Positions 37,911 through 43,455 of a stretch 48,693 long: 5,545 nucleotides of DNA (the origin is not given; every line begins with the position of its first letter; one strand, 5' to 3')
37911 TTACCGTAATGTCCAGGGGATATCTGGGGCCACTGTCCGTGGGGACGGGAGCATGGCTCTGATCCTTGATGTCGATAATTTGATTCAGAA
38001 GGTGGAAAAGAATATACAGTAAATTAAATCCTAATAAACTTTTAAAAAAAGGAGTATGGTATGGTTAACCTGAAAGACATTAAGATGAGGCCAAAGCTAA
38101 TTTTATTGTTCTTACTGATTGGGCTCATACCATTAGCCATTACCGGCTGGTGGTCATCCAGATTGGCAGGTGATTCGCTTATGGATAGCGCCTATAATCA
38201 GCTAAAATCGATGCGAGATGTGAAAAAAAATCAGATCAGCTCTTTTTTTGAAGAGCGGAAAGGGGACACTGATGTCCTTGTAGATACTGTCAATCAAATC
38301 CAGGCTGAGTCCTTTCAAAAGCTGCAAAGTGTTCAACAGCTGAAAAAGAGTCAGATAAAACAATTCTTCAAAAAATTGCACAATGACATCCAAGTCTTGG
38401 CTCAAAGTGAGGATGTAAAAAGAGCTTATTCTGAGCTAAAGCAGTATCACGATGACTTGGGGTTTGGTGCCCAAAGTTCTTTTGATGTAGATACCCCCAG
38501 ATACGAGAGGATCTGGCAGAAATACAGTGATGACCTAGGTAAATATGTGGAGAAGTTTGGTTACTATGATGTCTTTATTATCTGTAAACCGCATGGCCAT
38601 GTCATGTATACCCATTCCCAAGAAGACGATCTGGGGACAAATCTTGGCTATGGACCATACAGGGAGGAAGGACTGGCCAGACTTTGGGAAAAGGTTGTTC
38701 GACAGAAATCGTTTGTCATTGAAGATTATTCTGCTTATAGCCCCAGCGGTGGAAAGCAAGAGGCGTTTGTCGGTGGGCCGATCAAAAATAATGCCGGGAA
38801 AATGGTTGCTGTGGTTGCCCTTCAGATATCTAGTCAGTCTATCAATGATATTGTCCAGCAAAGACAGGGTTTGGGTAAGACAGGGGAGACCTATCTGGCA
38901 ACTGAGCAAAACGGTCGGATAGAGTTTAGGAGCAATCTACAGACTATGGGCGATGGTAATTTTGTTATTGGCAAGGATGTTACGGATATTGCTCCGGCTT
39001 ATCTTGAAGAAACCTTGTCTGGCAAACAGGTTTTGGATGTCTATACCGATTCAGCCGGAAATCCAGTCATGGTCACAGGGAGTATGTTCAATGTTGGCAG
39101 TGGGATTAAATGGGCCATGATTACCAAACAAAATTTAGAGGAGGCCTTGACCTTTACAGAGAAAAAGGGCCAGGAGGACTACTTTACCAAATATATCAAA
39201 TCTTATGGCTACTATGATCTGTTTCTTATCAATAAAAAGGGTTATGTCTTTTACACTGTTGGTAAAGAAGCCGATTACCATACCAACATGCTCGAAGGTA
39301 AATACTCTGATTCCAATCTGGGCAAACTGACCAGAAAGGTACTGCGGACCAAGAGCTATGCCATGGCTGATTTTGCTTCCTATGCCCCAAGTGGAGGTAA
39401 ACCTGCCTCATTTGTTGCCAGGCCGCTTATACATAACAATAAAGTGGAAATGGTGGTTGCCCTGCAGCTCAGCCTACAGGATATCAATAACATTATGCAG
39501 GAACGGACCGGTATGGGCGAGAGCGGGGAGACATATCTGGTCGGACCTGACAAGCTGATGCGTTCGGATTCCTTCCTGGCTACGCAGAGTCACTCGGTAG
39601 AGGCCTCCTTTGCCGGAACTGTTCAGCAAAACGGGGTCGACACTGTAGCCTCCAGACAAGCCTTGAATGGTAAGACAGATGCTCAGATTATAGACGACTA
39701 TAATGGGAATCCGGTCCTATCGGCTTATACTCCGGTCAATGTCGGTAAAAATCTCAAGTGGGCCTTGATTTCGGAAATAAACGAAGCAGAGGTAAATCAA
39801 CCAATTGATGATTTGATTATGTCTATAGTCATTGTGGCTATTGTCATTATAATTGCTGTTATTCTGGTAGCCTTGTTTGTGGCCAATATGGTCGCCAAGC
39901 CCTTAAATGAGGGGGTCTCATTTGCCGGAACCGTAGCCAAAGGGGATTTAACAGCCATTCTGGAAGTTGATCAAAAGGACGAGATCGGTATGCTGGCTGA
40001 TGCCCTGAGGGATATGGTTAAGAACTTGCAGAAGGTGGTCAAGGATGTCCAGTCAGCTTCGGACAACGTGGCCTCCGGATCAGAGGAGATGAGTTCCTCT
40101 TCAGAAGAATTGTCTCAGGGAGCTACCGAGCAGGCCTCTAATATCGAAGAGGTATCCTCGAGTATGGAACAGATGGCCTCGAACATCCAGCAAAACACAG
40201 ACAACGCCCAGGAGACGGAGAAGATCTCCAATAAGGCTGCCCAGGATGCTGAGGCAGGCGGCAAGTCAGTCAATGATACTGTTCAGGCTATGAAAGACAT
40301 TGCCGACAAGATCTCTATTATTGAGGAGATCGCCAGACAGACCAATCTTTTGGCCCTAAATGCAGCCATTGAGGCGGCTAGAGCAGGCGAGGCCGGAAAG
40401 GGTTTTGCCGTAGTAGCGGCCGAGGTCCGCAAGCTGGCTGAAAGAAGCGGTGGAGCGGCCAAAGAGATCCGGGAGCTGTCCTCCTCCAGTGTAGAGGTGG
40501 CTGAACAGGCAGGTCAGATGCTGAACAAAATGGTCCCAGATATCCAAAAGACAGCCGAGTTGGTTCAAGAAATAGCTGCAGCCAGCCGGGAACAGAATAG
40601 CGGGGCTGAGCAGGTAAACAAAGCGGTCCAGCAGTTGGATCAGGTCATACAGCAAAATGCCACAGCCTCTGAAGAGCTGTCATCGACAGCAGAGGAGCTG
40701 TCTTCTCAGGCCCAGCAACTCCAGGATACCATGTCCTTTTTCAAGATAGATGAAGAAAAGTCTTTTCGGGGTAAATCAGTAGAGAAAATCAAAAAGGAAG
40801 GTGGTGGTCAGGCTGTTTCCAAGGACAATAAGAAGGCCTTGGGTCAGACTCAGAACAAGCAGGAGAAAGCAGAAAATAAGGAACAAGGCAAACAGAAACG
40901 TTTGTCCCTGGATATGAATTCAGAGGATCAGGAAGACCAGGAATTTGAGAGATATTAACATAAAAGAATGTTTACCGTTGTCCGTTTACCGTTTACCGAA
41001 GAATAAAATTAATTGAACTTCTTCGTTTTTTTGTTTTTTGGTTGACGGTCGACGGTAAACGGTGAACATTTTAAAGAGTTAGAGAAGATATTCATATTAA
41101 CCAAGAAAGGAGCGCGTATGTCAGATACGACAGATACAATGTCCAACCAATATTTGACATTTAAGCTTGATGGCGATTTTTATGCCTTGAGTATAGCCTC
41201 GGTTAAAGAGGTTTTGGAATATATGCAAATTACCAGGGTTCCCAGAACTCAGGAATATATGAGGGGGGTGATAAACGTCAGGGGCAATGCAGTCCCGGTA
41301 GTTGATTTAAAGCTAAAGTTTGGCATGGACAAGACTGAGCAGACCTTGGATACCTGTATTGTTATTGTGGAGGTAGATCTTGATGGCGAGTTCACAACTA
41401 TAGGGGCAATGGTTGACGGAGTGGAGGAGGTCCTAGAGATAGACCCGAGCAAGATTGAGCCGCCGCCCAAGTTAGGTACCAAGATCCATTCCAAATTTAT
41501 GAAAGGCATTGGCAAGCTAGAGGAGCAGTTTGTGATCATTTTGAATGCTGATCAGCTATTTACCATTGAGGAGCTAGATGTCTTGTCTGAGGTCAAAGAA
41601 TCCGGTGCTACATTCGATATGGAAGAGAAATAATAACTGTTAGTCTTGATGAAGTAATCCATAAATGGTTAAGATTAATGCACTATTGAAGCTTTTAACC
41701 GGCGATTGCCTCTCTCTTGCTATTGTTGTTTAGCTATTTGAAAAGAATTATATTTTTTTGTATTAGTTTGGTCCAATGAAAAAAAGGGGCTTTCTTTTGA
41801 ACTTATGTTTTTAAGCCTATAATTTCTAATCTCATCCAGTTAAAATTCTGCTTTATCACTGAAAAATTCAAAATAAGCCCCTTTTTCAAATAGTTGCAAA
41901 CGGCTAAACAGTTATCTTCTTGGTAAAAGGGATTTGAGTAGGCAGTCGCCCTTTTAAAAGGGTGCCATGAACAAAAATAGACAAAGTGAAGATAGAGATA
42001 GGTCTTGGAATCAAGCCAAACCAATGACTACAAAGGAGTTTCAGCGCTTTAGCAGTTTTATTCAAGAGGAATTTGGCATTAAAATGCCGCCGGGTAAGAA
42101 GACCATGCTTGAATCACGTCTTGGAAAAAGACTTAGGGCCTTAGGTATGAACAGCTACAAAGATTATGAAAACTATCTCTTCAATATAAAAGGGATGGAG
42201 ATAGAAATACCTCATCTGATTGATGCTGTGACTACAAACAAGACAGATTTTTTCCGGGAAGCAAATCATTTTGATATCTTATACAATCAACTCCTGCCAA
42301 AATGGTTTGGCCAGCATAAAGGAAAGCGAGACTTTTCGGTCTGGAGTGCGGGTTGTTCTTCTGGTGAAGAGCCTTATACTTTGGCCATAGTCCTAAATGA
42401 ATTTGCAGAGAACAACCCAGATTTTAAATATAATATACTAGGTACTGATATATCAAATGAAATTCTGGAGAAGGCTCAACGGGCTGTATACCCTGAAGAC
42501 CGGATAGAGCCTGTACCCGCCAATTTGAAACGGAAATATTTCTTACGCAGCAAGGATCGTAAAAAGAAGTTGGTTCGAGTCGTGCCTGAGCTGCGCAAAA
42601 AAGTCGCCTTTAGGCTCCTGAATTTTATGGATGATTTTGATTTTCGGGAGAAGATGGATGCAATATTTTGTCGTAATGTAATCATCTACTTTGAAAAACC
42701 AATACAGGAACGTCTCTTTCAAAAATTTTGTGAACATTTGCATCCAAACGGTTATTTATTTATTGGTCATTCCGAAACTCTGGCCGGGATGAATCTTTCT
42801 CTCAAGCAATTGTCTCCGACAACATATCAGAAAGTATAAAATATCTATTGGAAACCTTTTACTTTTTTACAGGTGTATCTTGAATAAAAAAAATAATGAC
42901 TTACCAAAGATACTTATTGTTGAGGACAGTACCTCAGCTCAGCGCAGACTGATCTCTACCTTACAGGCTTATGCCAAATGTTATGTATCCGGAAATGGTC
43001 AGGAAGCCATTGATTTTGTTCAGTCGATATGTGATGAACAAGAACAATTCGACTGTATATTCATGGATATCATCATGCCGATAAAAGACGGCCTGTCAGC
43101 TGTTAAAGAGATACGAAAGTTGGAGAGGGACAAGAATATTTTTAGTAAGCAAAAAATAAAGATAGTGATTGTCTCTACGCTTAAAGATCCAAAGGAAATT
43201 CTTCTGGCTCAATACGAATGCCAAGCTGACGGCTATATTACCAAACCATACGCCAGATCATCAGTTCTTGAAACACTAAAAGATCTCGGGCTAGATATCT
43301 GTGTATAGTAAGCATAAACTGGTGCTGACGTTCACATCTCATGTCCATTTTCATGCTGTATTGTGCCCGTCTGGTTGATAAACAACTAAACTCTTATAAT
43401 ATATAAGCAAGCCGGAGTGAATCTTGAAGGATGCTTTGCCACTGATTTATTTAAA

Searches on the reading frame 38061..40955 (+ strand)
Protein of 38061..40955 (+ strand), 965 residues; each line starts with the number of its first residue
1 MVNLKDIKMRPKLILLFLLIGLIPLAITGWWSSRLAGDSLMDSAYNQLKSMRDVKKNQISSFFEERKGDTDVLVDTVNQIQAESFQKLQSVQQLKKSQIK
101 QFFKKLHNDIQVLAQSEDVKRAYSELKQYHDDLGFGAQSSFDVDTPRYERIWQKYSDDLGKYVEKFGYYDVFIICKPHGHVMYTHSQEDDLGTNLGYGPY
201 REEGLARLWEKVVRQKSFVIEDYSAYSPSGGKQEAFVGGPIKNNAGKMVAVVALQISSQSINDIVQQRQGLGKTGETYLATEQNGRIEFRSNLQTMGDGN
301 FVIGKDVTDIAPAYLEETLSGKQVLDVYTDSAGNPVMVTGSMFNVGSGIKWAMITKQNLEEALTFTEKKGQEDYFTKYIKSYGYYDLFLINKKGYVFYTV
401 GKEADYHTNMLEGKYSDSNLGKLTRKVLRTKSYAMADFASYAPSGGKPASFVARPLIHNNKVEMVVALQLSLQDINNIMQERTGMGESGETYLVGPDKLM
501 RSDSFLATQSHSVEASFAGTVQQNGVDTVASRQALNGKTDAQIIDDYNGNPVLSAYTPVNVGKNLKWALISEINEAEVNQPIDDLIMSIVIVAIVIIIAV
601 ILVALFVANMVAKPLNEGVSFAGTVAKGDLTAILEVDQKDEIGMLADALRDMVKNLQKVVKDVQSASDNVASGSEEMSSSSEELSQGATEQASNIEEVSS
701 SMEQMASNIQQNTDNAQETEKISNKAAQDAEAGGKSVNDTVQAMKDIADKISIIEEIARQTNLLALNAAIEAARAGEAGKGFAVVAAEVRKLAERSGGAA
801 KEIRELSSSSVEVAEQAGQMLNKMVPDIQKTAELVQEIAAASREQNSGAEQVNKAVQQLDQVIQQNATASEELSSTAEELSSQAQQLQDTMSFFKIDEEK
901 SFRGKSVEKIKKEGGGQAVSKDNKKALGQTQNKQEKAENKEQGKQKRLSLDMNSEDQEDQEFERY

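Call 3: search_protein_families(library=pfam, proteins=[window:38061-40955:+], max_evalue=1)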
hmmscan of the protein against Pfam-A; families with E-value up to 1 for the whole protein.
window:38061-40955:+ (965 aa): 9 families
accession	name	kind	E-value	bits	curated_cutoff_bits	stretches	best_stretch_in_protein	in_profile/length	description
PF00015.26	MCPsignal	-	5.3e-35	121.2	34.6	1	722-862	3-171/172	Methyl-accepting chemotaxis protein (MCP) signalling domain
PF00672.30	HAMP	-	1.3e-08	35.5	25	1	607-657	2-52/53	HAMP domain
PF20155.4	TMP_3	-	1.5e-05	25.2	41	2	776-927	21-154/192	Tape measure protein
PF07264.17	EI24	-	0.015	15.8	32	0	584-630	56-98/199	Sulfate transporter CysZ/Etoposide-induced protein 2.4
PF25547.1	WXG100_2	-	0.032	14.6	27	1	645-711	34-107/150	WXG100 like domain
PF10193.14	Telomere_reg-2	-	0.11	13.3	23.6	1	846-899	14-67/112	Telomere length regulation protein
PF13973.12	DUF4222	-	0.18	11.8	27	1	326-344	7-25/53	Domain of unknown function (DUF4222)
PF25034.1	Spectrin_SYNE1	-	0.41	10.7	35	1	812-893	71-152/188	Nesprin-1, spectrin repeats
PF00520.37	Ion_trans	-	0.44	10.1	25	1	585-611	204-230/241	Ion transport protein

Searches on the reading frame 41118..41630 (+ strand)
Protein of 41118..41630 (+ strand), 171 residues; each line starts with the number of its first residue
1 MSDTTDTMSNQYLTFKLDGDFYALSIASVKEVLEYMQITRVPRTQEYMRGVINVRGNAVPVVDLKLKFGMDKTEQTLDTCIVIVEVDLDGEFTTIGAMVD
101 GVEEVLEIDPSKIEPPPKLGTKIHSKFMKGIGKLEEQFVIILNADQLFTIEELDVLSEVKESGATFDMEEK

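Call 9: search_protein_families(library=pfam, proteins=[window:41118-41630:+], max_evalue=0.001)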
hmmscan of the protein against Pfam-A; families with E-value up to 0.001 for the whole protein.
window:41118-41630:+ (171 aa): 1 family
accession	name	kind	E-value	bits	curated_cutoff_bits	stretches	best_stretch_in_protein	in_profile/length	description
PF01584.24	CheW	-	1.1e-37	129.1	23.5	1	11-149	1-135/138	CheW-like domain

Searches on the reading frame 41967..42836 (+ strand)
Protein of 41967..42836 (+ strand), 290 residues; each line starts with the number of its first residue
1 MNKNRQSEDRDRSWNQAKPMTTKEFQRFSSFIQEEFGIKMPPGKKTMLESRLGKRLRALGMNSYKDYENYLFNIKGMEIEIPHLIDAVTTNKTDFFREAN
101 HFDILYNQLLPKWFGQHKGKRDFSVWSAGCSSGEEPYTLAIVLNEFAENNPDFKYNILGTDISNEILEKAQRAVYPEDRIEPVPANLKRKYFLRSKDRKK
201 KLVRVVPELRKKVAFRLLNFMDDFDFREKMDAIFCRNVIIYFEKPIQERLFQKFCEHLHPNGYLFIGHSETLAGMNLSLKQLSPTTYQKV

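Call 9: search_protein_families(library=pfam, proteins=[window:41967-42836:+], max_evalue=0.001)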
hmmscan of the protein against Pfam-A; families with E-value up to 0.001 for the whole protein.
window:41967-42836:+ (290 aa): 7 families
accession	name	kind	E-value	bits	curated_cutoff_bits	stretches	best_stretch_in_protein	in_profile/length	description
PF01739.24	CheR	-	2.2e-63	213.7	27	1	91-286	1-193/195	CheR methyltransferase, SAM binding domain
PF03705.20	CheR_N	-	1.1e-15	57.5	27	1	23-72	1-50/53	CheR methyltransferase, all-alpha domain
PF13649.12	Methyltransf_25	-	1.5e-06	29.2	27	0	212-262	47-97/97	Methyltransferase domain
PF08242.18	Methyltransf_12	-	4.2e-05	24.6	30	0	157-264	23-98/98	Methyltransferase domain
PF08241.18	Methyltransf_11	-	5.8e-05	24.1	21.2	0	208-266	43-95/95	Methyltransferase domain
PF13847.12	Methyltransf_31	-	8.1e-05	22.8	27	0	211-273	54-116/145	Methyltransferase domain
PF13489.12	Methyltransf_23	-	0.00057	20.1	27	1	128-266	29-116/164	Methyltransferase domain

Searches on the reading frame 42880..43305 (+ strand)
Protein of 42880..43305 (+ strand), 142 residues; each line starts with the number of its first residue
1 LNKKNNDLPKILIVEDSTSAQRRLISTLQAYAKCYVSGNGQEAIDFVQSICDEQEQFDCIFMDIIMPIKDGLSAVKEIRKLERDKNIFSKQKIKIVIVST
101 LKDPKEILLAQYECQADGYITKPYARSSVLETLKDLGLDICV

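Call 9: search_protein_families(library=pfam, proteins=[window:42880-43305:+], max_evalue=0.001)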
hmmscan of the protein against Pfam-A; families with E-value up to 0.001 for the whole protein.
window:42880-43305:+ (142 aa): 1 family
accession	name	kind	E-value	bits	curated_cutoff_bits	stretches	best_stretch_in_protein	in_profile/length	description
PF00072.30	Response_reg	-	1e-15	58.3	30.2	1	11-133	1-110/111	Response regulator receiver domain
